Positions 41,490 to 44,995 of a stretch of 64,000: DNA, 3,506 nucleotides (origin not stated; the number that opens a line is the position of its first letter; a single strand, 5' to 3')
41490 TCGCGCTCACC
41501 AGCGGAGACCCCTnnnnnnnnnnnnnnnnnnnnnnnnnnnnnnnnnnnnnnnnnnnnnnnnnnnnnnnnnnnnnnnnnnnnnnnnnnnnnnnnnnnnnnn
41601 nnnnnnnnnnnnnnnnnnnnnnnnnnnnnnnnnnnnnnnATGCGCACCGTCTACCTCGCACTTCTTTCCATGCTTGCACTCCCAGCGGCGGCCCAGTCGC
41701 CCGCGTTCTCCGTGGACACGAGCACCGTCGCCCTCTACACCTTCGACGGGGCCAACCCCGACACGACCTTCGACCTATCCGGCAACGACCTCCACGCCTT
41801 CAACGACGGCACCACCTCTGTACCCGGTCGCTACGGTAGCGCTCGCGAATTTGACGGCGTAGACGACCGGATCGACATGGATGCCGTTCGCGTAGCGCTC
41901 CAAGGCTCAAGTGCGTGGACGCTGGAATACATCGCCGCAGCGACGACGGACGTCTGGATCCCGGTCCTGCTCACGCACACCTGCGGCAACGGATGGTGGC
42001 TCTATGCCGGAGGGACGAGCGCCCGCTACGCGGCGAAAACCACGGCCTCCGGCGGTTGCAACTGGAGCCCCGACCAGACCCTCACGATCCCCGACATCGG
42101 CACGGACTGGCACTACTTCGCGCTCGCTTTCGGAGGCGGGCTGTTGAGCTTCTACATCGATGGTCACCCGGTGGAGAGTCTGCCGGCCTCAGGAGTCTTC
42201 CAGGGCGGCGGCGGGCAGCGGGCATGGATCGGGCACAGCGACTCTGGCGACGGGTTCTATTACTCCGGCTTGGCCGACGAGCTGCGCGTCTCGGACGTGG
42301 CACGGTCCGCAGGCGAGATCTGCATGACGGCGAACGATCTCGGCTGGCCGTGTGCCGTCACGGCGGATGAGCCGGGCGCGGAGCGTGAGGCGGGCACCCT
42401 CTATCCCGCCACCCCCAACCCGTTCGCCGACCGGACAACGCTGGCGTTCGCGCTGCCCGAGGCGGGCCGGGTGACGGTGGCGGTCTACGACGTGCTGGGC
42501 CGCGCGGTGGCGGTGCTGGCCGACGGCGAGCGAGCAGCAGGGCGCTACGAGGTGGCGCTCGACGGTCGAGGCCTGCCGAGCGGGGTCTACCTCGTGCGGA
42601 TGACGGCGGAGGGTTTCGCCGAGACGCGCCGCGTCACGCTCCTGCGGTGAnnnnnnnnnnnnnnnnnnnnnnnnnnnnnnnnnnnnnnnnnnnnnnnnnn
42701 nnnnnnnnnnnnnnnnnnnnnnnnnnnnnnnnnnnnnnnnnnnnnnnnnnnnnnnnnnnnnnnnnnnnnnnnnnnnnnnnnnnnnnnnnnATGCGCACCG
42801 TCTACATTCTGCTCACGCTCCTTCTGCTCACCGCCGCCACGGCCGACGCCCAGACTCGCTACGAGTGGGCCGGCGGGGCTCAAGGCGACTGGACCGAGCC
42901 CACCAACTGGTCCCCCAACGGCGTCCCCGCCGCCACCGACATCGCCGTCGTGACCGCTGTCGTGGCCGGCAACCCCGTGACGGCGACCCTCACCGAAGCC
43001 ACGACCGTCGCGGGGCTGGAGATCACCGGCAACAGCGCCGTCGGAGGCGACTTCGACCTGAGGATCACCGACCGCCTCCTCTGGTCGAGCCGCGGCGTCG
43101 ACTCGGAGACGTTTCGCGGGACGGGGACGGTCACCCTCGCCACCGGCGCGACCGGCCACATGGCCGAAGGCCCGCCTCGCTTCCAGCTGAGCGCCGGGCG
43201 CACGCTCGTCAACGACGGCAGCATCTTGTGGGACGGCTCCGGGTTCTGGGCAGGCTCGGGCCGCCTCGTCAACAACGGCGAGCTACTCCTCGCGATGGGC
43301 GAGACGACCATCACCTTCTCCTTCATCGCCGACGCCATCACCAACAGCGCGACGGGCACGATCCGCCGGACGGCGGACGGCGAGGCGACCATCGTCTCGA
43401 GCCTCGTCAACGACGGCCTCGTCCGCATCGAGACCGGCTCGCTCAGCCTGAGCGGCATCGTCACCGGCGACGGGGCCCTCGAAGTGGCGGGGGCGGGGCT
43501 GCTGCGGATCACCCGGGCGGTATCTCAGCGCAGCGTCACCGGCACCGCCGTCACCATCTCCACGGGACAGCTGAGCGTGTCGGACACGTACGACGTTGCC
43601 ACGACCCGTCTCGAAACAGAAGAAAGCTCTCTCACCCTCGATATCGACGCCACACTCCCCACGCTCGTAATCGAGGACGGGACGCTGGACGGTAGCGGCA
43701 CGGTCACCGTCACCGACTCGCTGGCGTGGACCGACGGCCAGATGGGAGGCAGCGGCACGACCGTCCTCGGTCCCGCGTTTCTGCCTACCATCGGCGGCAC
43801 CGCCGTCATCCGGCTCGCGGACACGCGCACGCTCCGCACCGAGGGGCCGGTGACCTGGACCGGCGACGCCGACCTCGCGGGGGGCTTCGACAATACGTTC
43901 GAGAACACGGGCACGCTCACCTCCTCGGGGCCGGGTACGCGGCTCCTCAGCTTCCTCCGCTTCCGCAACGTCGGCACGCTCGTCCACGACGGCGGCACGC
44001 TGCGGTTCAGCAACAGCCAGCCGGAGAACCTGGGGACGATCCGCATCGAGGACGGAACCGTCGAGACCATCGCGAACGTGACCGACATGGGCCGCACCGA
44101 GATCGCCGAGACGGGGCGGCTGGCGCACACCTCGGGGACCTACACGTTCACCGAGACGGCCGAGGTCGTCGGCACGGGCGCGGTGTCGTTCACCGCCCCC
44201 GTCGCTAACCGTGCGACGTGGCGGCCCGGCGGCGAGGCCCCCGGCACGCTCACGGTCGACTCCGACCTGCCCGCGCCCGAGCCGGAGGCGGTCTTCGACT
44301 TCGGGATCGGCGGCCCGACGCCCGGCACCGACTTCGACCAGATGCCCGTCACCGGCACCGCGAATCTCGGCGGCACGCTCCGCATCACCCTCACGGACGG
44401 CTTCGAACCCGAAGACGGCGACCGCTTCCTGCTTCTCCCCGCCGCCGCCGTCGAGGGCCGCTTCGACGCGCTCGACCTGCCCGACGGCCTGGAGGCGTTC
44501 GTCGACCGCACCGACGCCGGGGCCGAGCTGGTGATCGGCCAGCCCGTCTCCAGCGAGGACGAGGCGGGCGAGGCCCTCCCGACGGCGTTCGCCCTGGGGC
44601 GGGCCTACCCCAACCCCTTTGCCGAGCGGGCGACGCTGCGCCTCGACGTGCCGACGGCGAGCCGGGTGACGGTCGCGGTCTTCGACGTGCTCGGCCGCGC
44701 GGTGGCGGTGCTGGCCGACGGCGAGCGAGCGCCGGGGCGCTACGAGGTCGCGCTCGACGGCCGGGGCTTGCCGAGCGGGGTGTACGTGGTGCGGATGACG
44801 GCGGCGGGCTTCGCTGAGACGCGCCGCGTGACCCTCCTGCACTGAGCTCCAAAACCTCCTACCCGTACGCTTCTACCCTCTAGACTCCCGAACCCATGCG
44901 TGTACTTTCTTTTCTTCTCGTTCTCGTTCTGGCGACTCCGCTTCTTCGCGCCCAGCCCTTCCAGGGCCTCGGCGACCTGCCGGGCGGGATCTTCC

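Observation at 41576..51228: Shared ECF-type promoter-like motif TGATMC-N17-CGAWA at four sites links the second sigma/kinase pair to a lipoprotein gene and two T9SS cargo genes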

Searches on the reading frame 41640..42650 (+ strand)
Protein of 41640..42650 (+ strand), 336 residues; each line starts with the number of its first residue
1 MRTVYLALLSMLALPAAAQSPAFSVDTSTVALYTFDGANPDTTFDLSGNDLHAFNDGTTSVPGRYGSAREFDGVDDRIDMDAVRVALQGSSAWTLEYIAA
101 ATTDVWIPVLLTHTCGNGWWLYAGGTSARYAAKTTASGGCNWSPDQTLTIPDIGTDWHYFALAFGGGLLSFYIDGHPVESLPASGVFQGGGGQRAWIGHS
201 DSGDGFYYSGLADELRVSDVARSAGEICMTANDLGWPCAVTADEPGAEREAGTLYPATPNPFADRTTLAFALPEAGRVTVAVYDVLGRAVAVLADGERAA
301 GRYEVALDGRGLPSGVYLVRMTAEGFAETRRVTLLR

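Call 7: search_protein_families(library=pfam, proteins=[window:41640-42650:+], max_evalue=0.01)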
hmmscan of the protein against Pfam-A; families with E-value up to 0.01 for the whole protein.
window:41640-42650:+ (336 aa): 3 families
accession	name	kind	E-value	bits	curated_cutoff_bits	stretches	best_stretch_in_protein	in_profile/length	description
PF13385.13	Laminin_G_3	-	1.1e-11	45.6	27.6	1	75-228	4-151/151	Concanavalin A-like lectin/glucanases superfamily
PF18962.6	Por_Secre_tail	-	1.2e-07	32.4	27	1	259-329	3-70/75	Secretion system C-terminal sorting domain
PF13860.13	FlgD_ig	-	5.5e-06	26.7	27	1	268-324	14-76/79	FlgD Ig-like domain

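Call 40: search_protein_families(library=ncbifam, proteins=[window:41640-42650:+], max_evalue=0.001)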
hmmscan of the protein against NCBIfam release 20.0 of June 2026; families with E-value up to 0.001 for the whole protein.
window:41640-42650:+ (336 aa): 3 families
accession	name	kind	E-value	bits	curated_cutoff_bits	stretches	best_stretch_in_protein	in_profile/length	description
TIGR04183.1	Por_Secre_tail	domain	4.2e-09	36.3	23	1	258-332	2-69/72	T9SS type A sorting domain-containing protein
NF052323.1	T9SSA_dep_M6i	equivalog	4.4e-06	24.9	600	1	259-324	962-1027/1043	T9SS-dependent M6-like inactivated metalloprotease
NF038113.1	T9SSA_dep_M36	equivalog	1.9e-05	23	885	1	256-332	794-866/869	T9SS-dependent M36 family metallopeptidase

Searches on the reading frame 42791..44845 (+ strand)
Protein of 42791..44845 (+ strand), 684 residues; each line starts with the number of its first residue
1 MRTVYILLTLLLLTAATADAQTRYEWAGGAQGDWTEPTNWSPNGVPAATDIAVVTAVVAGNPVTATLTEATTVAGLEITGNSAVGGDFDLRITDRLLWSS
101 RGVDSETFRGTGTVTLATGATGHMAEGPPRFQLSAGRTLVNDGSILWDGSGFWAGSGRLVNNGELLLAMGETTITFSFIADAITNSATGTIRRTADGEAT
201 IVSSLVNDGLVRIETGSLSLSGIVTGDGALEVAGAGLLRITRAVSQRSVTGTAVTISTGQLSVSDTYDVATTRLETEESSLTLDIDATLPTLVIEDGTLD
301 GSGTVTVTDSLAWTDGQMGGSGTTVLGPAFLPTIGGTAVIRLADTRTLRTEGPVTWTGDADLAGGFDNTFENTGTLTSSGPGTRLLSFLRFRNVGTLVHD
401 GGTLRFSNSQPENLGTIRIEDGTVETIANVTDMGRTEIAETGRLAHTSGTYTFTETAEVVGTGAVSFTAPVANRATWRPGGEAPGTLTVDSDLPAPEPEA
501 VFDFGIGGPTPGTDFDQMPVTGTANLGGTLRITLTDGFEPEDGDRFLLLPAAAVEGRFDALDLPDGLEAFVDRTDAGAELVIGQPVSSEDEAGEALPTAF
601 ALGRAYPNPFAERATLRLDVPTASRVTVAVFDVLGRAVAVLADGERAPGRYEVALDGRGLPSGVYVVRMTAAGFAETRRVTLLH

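Call 7: search_protein_families(library=pfam, proteins=[window:42791-44845:+], max_evalue=0.01)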
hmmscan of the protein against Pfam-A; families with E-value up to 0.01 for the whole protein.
window:42791-44845:+ (684 aa): 2 families
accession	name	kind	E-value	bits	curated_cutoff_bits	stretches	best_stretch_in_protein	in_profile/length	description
PF18962.6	Por_Secre_tail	-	2.6e-07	31.3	27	1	606-673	2-66/75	Secretion system C-terminal sorting domain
PF13860.13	FlgD_ig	-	8.8e-05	22.9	27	1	622-672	21-76/79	FlgD Ig-like domain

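Call 40: search_protein_families(library=ncbifam, proteins=[window:42791-44845:+], max_evalue=0.001)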
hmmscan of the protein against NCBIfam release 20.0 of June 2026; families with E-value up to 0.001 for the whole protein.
window:42791-44845:+ (684 aa): 3 families
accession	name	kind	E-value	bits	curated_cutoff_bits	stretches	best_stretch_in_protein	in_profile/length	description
TIGR04183.1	Por_Secre_tail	domain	3.3e-08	33.4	23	1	606-680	2-69/72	T9SS type A sorting domain-containing protein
NF052323.1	T9SSA_dep_M6i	equivalog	1.7e-05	23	600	1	606-672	961-1027/1043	T9SS-dependent M6-like inactivated metalloprotease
NF038113.1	T9SSA_dep_M36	equivalog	0.00012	20.3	885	1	605-680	795-866/869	T9SS-dependent M36 family metallopeptidase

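Call 60: search_solved_structures(query=window:42791-44845:+, max_evalue=0.01)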
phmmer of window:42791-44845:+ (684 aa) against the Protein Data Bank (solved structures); distinct sequences matched with E-value up to 0.01: 0.

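Call 70: find_homologous_proteins(query=window:42791-44845:+, max_evalue=1e-10)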
Query window:42791-44845:+ (684 aa): 32 proteins with E <= 1e-10 among 8000 candidates.
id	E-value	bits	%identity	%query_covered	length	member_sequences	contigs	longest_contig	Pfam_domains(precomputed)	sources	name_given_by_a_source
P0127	0.0e+0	1462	100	100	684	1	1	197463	PF18962.8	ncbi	ncbi:MAG: T9SS type A sorting domain-containing protein [Bacteroidota bacterium]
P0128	4.1e-260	883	65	100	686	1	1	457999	PF18962.8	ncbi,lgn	-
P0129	7.0e-219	747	59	100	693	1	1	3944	PF18962.8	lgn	-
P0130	2.9e-210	718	58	99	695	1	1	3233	PF18962.8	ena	-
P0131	9.1e-207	707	56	100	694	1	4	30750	PF18962.8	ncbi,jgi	jgi:hypothetical protein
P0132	5.1e-202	691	55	97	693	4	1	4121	PF18962.8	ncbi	ncbi:MAG: T9SS type A sorting domain-containing protein [Bacteroidota bacterium]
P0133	4.3e-200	685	54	96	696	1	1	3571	PF18962.8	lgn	-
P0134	1.6e-194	666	53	97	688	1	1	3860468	PF18962.8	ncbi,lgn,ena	-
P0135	6.0e-193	661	54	97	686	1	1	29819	PF18962.8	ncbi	ncbi:MAG: T9SS type A sorting domain-containing protein [Bacteroidota bacterium]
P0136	8.5e-193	661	60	82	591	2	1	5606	-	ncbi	ncbi:MAG: hypothetical protein AAF845_17200, partial [Bacteroidota bacterium]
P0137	2.9e-187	642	52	100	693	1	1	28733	-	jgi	-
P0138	9.8e-187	641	53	97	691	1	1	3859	PF18962.8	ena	-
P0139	4.7e-186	638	52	98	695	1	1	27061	PF18962.8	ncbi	ncbi:MAG: hypothetical protein Rubg2KO_38710 [Rubricoccaceae bacterium]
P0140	9.2e-184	631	51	98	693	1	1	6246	PF18962.8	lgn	-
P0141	7.0e-183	628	55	91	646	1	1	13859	-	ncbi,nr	ncbi:MAG: hypothetical protein R3362_00060, partial [Rhodothermales bacterium]|nr:hypothetical prote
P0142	5.2e-172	592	50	100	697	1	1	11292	PF18962.8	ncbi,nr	ncbi:MAG: T9SS type A sorting domain-containing protein [Rhodothermaceae bacterium]|nr:T9SS type A s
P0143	4.9e-154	533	46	100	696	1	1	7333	PF18962.8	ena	-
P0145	1.8e-147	511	46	98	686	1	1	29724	PF18962.8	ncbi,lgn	-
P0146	1.2e-146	508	43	100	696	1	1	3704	PF18962.8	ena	-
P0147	4.8e-141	490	44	98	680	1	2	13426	PF18962.8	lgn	-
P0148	3.0e-138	480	42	100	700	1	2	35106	PF18962.8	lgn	-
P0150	6.1e-125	436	42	97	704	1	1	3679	PF18962.8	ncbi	-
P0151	7.1e-122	426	43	98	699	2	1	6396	PF18962.8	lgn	-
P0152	3.6e-121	424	44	97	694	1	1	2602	PF18962.8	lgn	-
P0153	2.5e-120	421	41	100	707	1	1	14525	PF18962.8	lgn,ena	-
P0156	1.1e-11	62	43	13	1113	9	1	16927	PF00932.26,PF18962.8,PF13091.13,PF00614.29,PF16656.12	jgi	jgi:phosphatidylserine/phosphatidylglycerophosphate/cardiolipin synthase-like enzyme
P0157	1.6e-11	62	39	13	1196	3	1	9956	PF18962.8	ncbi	ncbi:T9SS type A sorting domain-containing protein [Rhodocaloribacter sp.]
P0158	2.1e-11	61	43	13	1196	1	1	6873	PF18962.8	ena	-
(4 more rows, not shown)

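Call 71: find_encoding_contigs(protein=P0131, flank=4000, max_places=1)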
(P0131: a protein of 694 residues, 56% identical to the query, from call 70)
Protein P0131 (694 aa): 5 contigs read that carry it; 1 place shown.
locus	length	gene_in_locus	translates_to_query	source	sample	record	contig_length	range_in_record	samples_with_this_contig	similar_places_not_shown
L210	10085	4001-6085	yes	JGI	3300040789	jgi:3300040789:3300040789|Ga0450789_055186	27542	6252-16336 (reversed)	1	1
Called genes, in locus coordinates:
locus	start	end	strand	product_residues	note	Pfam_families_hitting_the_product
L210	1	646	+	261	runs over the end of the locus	-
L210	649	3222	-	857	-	PF00069:Pkinase, PF07714:PK_Tyr_Ser-Thr, PF24885:TPR_NPHP3, PF13424:TPR_12, PF13424:TPR_12, PF17874:TPR_MalT, PF24885:TPR_NPHP3, PF13374:TPR_10, +14 more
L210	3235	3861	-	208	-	PF07638:Sigma70_ECF, PF08281:Sigma70_r4_2, PF04545:Sigma70_r4 (weak)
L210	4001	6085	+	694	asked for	PF18962:Por_Secre_tail (weak)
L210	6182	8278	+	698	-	PF07584:BatA, PF06283:ThuA (weak)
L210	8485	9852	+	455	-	PF13167:GTP-bdg_N, PF16360:GTP-bdg_M, PF03193:RsgA_GTPase (faint), PF00350:Dynamin_N (faint), PF01926:MMR_HSR1, PF02421:FeoB_N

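Call 72: find_encoding_contigs(protein=P0134, flank=4000, max_places=1)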
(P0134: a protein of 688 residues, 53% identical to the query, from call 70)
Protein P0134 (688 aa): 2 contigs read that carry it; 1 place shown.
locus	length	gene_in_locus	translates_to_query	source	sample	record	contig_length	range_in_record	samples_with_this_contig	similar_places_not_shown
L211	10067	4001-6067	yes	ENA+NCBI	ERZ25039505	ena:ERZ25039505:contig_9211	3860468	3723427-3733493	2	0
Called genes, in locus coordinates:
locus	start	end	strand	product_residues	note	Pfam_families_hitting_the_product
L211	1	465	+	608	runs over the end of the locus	PF00005:ABC_tran, PF02463:SMC_N (faint), PF13555:AAA_29 (faint), PF13304:AAA_21 (faint), PF13476:AAA_23 (faint), PF12848:ABC_tran_Xtn, PF00005:ABC_tran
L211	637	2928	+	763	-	PF07730:HisKA_3, PF13581:HATPase_c_2 (weak), PF02518:HATPase_c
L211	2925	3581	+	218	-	PF00072:Response_reg, PF00196:GerE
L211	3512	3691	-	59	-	-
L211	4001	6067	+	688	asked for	PF18962:Por_Secre_tail (weak)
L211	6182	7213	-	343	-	PF00296:Bac_luciferase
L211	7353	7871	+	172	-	PF10517:DM13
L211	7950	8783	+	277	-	PF13628:DUF4142 (faint), PF03713:DUF305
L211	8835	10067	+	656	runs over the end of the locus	PF08309:LVIVD (faint)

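Call 73: find_encoding_contigs(protein=P0139, flank=4000, max_places=1)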
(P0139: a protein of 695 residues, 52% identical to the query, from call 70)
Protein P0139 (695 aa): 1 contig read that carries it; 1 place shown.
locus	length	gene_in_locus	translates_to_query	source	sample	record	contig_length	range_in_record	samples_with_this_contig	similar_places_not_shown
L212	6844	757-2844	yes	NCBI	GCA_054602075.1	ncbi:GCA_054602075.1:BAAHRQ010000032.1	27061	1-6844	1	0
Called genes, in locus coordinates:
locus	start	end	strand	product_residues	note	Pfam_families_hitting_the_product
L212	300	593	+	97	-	PF01541:GIY-YIG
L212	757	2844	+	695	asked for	PF18962:Por_Secre_tail (weak)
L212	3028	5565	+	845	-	PF00069:Pkinase, PF07714:PK_Tyr_Ser-Thr, PF24885:TPR_NPHP3, PF13374:TPR_10 (weak), PF13424:TPR_12, PF17874:TPR_MalT (weak), PF13424:TPR_12, PF24885:TPR_NPHP3, +5 more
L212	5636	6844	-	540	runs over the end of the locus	PF00512:HisKA (weak), PF02518:HATPase_c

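Call 74: find_encoding_contigs(protein=P0148, flank=4000, max_places=1)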
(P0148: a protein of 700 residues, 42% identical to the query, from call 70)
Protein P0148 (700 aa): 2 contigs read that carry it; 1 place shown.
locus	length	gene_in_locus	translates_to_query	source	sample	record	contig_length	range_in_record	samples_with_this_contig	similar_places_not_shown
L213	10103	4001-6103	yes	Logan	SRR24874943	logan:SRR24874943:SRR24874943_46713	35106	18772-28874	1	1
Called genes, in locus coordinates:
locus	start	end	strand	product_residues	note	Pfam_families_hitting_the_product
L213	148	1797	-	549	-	PF05721:PhyH, PF00190:Cupin_1 (weak), PF07883:Cupin_2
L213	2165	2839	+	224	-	-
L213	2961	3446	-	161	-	PF08327:AHSA1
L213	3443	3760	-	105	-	PF01022:HTH_5, PF12840:HTH_20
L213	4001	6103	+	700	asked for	PF18962:Por_Secre_tail (weak)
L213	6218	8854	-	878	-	PF00069:Pkinase, PF07714:PK_Tyr_Ser-Thr, PF24885:TPR_NPHP3, PF13424:TPR_12, PF13374:TPR_10, PF13424:TPR_12, PF13374:TPR_10, PF24885:TPR_NPHP3, +15 more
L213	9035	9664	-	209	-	PF07638:Sigma70_ECF, PF08281:Sigma70_r4_2 (weak)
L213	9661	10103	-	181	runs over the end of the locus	PF24741:AlkZ-rel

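Call 87: predict_structure(alignment_id=A2)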
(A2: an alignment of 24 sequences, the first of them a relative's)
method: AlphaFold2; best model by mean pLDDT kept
length: 684 residues; sequences in the alignment: 24
mean_pLDDT: 89.6   pTM: 0.72
mean pLDDT of the five models: 89.6, 89.4, 88.8, 88.7, 88.5
residues with pLDDT >= 90: 465; 70-90: 166; 50-70: 41; < 50: 12
segments of 3 or more residues with pLDDT < 50: 15-18, 587-594
pLDDT, mean of each block of 10 residues (from residue 1): 68 54 92 95 95 85 91 94 93 94 77 97 84 91 94 86 95 76 94 94 95 96 95 95 97 97 97 96 96 94 93 90 83 61 94 81 90 93 91 97 94 98 97 98 97 98 97 97 93 96 87 87 95 88 89 91 91 90 61 62 78 86 93 92 88 89 94 90 85
secondary structure, 60 per line:
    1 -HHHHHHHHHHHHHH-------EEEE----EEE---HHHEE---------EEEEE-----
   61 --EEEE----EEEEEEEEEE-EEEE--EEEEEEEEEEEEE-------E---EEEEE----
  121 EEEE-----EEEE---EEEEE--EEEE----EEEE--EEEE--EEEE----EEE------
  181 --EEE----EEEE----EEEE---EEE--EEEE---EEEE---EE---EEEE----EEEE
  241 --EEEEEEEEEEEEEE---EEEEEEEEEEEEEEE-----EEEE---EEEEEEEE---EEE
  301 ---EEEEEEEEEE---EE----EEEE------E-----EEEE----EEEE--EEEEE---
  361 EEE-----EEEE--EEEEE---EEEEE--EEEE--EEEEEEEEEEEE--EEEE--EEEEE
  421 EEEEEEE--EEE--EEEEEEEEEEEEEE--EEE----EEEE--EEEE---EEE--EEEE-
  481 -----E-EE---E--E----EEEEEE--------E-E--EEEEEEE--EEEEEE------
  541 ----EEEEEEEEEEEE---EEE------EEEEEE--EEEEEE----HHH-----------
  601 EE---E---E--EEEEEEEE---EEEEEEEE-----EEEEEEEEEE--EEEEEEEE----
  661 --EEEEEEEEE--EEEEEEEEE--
elements in order (helices of 4 or more, strands of 3 or more residues): H2-15 E23-26 E31-33 E51-55 E63-66 E71-80 E82-85 E88-100 E112-116 E121-124 E130-133 E137-141 E144-147 E152-155 E158-161 E164-167 E172-174 E183-185 E190-193 E198-201 E205-207 E210-213 E217-220 E229-232 E237-240 E243-256 E260-274 E280-283 E287-294 E298-300 E304-313 E323-326 E339-342 E347-350 E353-357 E361-363 E369-372 E375-379 E383-387 E390-393 E396-407 E410-413 E416-427 E430-432 E435-448 E451-453 E458-461 E464-467 E471-473 E476-479 E501-506 E520-526 E529-534 E545-556 E560-562 E569-574 E577-582 E613-620 E624-631 E637-646 E649-656 E663-671 E674-682

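Call 89: fold_search(model_id=the predicted structure, library=pdb)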
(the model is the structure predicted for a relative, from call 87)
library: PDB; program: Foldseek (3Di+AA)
matches with E <= 10: 1450; with E <= 0.001: 12
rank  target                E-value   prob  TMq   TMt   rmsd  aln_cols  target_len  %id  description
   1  7koh_B                1.6e-05  1.00  0.27  0.32  15.3       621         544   15  Crystal structure of antigen 43 from Escherichia coli EDL933 (released 2022-03-09)
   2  7koh_C                2.2e-05  1.00  0.27  0.33  14.9       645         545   14  Crystal structure of antigen 43 from Escherichia coli EDL933 (released 2022-03-09)
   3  7koh_D                2.3e-05  1.00  0.23  0.27  15.2       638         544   15  Crystal structure of antigen 43 from Escherichia coli EDL933 (released 2022-03-09)
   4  3syj                  3.2e-05  1.00  0.27  0.22  13.3       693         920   12  Crystal structure of the Haemophilus influenzae Hap adhesin (released 2011-08-24)
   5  7jvi_A                4.6e-05  1.00  0.24  0.36  10.7       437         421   14  Crystal structure of a beta-helix domain retrieved from capybara gut metagenome (released 2021-09-08)
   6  5j44_A                1.7e-04  1.00  0.27  0.21  15.3       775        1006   10  Crystal structure of the Secreted Extracellular protein A (SepA) from Shigella flexneri (released 2017-04-12)
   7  3h09_A                2.1e-04  1.00  0.26  0.20  15.6       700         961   12  The structure of Haemophilus influenzae IgA1 protease (released 2009-04-21)
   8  7ko9                  2.2e-04  1.00  0.26  0.32  15.5       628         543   16  Crystal structure of antigen 43 from uropathogenic Escherichia coli UTI89 (released 2022-03-09)
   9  3h09_B                3.1e-04  1.00  0.25  0.19  15.8       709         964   11  The structure of Haemophilus influenzae IgA1 protease (released 2009-04-21)
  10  3sze                  3.5e-04  0.99  0.25  0.20  15.4       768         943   11  Crystal structure of the passenger domain of the E. coli autotransporter EspP (released 2011-10-12)
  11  8e7f                  5.6e-04  1.00  0.15  0.16  10.9       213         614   18  Crystal structure of the autotransporter Ssp from Serratia marcescens. (released 2023-03-08)
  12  9mne_B                6.2e-04  1.00  0.27  0.22  13.8       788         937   10  Crystal structure of enteropathogenic Escherichia coli EspC (released 2025-10-29)
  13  2iou_G                1.4e-03  0.99  0.26  0.32  13.3       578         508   14  Major Tropism Determinant P1 (Mtd-P1) Variant Complexed with Bordetella brochiseptica Virulence Factor Pertactin extra (released 2007-10-23)
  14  3ak5_A                1.4e-03  0.98  0.29  0.23  15.4       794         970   12  Hemoglobin protease (Hbp) passenger missing domain-2 (released 2010-10-06)
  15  2xwx_A                3.9e-03  1.00  0.11  0.18  19.4       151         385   11  Vibrio cholerae colonization factor GbpA crystal structure (released 2011-11-16)
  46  7koh_A                2.7e-02  0.90  0.26  0.31  14.2       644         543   15  Crystal structure of antigen 43 from Escherichia coli EDL933 (released 2022-03-09)
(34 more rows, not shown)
